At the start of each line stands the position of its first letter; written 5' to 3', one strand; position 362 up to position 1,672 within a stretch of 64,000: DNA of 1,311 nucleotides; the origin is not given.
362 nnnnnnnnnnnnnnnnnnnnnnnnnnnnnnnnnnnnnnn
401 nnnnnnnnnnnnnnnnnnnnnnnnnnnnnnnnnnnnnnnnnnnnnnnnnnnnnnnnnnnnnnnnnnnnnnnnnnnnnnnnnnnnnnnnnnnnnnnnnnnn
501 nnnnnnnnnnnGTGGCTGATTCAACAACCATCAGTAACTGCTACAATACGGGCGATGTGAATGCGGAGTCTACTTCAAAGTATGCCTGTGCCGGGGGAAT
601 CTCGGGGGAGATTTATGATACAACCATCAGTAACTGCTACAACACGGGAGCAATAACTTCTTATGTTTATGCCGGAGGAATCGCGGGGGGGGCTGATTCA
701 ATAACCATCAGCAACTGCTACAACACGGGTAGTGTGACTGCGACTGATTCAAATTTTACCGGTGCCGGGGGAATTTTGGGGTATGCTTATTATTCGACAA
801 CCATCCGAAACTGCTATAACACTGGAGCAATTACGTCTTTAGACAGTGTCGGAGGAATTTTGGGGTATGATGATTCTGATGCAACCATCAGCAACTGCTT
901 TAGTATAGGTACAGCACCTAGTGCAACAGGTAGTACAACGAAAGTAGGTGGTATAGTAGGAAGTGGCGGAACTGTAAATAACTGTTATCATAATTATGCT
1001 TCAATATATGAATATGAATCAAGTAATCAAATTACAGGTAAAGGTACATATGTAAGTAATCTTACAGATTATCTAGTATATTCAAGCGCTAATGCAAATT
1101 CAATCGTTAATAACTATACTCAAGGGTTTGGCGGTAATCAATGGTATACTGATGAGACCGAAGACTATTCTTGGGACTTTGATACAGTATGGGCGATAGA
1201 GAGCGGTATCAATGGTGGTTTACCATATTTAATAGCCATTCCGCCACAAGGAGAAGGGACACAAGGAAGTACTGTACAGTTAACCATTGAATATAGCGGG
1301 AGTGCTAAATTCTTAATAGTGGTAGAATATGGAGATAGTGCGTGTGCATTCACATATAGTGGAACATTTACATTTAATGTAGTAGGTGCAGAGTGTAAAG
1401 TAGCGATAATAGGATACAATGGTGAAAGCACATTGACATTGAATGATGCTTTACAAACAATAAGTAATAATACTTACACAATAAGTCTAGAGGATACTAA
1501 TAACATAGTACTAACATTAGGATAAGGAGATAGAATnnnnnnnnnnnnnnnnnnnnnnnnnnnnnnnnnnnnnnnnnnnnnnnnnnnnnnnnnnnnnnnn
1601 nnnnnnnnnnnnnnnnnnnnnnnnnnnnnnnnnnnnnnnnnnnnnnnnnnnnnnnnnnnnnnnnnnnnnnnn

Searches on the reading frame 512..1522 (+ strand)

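Call 8: search_protein_families(library=pfam, proteins=[window:512-1522:+])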
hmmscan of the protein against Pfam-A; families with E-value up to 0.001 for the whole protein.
window:512-1522:+ (337 aa): 1 family
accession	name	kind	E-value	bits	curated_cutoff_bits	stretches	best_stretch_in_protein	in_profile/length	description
PF07581.17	Glug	-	5.6e-14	51.9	20.5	1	84-108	4-28/28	The GLUG motif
